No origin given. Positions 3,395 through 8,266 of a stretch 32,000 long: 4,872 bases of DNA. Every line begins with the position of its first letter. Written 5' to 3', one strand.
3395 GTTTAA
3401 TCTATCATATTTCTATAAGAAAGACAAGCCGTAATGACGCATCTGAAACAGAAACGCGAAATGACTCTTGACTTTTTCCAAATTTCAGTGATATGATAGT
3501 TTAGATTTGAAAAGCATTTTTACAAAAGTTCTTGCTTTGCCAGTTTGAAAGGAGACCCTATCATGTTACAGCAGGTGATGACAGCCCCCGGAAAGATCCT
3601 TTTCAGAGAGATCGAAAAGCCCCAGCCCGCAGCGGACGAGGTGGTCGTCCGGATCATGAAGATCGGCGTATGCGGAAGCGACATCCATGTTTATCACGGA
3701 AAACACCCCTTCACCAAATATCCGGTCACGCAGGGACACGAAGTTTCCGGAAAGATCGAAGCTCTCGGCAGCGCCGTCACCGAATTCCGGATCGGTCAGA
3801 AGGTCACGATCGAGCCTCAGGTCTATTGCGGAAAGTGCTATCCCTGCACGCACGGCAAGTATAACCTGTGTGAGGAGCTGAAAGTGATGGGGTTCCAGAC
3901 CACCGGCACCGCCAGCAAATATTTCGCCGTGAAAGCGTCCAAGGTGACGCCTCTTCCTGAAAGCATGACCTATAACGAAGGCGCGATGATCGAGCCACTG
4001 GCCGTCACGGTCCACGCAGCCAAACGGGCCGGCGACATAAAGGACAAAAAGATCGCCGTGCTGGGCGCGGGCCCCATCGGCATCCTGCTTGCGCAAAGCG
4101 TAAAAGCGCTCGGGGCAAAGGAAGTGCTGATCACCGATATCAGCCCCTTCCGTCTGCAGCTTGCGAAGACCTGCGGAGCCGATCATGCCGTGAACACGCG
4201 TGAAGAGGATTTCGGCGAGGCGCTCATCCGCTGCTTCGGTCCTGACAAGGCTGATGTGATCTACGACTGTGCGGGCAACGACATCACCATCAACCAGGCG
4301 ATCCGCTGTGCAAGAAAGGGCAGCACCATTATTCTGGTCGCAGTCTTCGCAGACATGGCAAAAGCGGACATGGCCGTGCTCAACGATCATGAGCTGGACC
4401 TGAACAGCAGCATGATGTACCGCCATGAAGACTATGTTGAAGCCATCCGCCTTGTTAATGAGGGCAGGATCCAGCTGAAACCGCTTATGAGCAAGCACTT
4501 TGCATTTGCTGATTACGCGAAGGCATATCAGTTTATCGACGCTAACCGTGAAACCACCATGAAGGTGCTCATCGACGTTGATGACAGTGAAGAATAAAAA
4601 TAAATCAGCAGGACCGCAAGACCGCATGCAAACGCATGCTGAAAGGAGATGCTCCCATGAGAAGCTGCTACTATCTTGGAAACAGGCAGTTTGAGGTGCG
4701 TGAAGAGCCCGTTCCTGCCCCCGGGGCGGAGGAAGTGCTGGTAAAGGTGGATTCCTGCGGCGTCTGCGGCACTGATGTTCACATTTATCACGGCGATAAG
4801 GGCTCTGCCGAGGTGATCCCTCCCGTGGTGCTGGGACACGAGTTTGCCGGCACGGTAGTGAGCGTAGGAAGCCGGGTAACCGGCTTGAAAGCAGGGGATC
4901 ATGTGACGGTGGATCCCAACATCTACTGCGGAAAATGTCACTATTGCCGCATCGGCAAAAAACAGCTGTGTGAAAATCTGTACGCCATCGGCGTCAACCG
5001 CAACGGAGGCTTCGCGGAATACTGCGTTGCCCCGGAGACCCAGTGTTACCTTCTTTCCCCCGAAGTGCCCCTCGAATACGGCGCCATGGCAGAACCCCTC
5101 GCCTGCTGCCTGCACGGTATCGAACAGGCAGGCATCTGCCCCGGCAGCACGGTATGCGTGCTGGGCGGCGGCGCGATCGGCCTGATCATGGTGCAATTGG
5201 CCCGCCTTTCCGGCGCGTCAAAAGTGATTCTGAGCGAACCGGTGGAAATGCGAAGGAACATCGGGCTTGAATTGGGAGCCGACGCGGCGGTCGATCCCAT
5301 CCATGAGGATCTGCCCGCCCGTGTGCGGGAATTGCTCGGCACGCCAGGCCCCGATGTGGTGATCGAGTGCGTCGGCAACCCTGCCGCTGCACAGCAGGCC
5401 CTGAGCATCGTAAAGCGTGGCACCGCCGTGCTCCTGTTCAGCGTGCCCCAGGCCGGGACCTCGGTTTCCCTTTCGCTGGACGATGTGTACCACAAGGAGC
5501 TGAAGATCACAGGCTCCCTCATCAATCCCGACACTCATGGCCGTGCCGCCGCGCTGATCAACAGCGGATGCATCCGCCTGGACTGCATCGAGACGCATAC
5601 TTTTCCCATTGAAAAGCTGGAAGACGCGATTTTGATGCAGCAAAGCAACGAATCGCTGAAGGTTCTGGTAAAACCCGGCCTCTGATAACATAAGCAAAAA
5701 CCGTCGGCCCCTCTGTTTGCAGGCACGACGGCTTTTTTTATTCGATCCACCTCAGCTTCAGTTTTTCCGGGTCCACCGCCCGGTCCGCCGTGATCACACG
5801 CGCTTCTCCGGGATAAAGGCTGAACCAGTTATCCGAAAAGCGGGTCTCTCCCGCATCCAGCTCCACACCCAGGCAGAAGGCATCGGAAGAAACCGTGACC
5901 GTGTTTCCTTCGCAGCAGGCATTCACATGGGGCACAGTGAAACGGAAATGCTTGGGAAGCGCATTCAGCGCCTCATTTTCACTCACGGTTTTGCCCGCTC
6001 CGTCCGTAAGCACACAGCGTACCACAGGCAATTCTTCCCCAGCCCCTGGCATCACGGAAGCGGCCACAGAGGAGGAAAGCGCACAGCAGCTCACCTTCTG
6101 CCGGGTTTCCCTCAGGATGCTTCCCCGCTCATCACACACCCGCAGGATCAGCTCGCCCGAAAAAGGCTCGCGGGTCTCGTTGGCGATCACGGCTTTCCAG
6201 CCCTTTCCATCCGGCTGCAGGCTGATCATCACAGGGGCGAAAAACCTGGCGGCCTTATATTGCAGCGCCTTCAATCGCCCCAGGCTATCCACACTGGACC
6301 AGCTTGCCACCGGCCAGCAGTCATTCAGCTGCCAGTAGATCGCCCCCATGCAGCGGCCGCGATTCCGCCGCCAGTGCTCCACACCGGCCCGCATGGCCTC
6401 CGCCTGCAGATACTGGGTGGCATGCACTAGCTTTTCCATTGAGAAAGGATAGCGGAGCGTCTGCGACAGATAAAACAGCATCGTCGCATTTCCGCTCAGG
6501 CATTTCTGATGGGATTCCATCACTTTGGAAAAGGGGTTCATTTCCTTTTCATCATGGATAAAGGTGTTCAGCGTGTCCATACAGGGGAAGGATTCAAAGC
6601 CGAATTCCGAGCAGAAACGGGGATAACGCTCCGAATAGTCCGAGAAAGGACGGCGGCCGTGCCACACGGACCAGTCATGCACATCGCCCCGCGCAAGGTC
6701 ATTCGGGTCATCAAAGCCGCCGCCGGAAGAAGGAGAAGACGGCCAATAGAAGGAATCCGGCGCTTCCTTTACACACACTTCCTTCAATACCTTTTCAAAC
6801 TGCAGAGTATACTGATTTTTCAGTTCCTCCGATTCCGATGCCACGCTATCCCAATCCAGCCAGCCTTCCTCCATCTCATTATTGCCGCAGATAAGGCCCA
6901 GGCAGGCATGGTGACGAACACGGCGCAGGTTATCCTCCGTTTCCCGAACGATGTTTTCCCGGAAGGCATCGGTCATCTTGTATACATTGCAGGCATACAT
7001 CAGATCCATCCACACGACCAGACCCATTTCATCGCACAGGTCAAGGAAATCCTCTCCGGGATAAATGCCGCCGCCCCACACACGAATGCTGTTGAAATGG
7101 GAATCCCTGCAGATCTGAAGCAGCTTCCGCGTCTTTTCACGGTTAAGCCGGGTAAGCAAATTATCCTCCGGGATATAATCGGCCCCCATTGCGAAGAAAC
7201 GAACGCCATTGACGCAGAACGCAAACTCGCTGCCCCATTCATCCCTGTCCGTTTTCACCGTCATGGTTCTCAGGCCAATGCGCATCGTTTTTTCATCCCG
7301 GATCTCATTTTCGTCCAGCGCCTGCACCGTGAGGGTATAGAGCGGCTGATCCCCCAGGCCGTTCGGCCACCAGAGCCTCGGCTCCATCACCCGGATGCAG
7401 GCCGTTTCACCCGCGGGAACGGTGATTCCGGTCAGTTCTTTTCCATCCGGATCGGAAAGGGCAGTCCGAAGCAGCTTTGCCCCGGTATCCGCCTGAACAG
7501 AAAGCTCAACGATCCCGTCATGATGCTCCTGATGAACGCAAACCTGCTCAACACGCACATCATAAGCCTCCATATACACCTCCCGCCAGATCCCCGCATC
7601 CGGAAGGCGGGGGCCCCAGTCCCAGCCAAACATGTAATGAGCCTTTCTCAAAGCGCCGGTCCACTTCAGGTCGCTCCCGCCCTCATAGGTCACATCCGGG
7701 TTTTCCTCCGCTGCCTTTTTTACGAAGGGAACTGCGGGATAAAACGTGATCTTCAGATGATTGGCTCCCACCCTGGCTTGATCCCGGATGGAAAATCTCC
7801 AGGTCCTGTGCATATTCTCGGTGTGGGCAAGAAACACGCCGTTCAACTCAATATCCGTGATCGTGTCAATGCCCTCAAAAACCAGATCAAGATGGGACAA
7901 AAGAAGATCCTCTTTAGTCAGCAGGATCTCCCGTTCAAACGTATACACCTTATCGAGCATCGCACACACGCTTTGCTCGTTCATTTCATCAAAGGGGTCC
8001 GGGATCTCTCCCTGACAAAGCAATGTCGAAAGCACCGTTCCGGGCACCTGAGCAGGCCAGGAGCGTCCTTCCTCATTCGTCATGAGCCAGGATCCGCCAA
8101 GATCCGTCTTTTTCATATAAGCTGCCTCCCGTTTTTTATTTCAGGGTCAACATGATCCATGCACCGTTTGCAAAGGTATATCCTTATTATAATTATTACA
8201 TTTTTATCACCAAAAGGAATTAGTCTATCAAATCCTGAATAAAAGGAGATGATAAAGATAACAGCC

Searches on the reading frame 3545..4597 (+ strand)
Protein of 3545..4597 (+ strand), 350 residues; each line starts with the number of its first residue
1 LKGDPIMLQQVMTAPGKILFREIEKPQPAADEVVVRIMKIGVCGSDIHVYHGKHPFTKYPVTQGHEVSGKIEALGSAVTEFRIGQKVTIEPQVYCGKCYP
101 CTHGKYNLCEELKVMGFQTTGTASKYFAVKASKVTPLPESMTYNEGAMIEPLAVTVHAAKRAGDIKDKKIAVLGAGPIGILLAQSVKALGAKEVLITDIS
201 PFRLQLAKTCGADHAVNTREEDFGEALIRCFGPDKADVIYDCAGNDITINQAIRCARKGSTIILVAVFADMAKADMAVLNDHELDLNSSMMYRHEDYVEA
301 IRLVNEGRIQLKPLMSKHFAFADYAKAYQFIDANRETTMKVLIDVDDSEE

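Call 85: search_protein_families(library=pfam, proteins=[window:3545-4597:+], max_evalue=0.001)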
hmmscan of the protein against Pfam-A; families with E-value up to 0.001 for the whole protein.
window:3545-4597:+ (350 aa): 5 families
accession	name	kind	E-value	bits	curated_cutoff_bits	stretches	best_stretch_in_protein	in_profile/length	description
PF08240.17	ADH_N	-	4e-31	107.8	23.5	1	30-139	2-104/104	Alcohol dehydrogenase GroES-like domain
PF00107.32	ADH_zinc_N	-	2.2e-28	99.2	31.8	1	177-305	1-128/129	Zinc-binding dehydrogenase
PF13602.12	ADH_zinc_N_2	-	2.8e-11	44.9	27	1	211-337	2-129/134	Zinc-binding dehydrogenase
PF16912.11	Glu_dehyd_C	-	1e-05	25.6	34.9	1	146-329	4-199/211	Glucose dehydrogenase C-terminus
PF01488.26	Shikimate_DH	-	0.0008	19.9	24.3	0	158-214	3-60/138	Shikimate / quinate 5-dehydrogenase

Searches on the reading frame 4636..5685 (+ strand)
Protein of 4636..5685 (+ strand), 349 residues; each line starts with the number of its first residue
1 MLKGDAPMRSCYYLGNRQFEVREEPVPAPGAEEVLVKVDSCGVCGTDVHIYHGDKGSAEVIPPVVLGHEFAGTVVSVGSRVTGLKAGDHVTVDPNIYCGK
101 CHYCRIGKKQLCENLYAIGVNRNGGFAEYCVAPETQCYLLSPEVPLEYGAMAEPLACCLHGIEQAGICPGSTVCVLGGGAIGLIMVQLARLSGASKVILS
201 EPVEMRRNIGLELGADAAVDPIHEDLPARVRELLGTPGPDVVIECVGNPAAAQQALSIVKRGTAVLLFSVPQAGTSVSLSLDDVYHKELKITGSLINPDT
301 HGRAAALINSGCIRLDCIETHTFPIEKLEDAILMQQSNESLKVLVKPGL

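Call 12: search_protein_families(library=pfam, proteins=[window:4636-5685:+], max_evalue=0.01)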
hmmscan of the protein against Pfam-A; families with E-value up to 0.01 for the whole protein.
window:4636-5685:+ (349 aa): 6 families
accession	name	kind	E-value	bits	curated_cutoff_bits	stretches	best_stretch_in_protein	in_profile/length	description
PF08240.17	ADH_N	-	8.4e-32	110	23.5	1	30-140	1-102/104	Alcohol dehydrogenase GroES-like domain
PF00107.32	ADH_zinc_N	-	1.1e-24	87.2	31.8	1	180-298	1-116/129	Zinc-binding dehydrogenase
PF16912.11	Glu_dehyd_C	-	7.4e-06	26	34.9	1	151-294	6-158/211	Glucose dehydrogenase C-terminus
PF03447.22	NAD_binding_3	-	0.00016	22.8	24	1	222-270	42-90/116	Homoserine dehydrogenase, NAD binding domain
PF13602.12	ADH_zinc_N_2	-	0.00028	22.3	27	1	213-338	1-126/134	Zinc-binding dehydrogenase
PF16884.10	ADH_N_2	-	0.0007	19.9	31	1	16-91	15-89/108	N-terminal domain of oxidoreductase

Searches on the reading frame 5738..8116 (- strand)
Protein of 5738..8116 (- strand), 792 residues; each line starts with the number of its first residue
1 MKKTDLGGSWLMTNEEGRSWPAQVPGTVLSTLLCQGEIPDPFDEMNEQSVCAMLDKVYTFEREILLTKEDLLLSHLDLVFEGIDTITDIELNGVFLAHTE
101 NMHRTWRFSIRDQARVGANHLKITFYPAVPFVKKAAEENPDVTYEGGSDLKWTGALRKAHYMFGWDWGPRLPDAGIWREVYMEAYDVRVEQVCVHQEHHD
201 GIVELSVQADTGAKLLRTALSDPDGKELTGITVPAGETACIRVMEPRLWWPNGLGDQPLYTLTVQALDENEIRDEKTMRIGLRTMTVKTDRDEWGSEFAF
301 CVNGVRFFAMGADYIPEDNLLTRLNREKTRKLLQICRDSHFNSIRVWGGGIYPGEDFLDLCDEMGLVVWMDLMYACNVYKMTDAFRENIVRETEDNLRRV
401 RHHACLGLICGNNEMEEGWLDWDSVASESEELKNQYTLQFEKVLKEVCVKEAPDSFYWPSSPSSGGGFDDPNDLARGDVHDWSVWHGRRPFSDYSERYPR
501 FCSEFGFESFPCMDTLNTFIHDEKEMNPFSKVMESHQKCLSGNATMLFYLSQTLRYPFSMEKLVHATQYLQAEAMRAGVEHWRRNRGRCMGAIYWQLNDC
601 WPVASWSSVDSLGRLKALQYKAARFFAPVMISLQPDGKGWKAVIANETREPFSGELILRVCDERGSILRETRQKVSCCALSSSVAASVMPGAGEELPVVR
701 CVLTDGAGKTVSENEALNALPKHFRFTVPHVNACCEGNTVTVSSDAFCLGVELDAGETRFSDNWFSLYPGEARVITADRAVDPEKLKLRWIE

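Call 12: search_protein_families(library=pfam, proteins=[window:5738-8116:-], max_evalue=0.01)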
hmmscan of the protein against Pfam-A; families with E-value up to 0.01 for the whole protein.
window:5738-8116:- (792 aa): 4 families
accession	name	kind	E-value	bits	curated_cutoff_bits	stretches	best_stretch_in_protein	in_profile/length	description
PF22666.2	Glyco_hydro_2_N2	-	1.6e-44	152.3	27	1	10-178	1-167/167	Glycosyl hydrolase 2 galactose-binding domain-like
PF17753.7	Ig_mannosidase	-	1.5e-09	37.9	22.6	1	736-779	15-60/81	Ig-fold domain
PF00703.27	Glyco_hydro_2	-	5.1e-08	34.1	23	1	194-283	8-109/109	Glycosyl hydrolases family 2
PF17786.7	Mannosidase_ig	-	0.00062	20.7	23.4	1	643-723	6-91/91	Mannosidase Ig/CBM-like domain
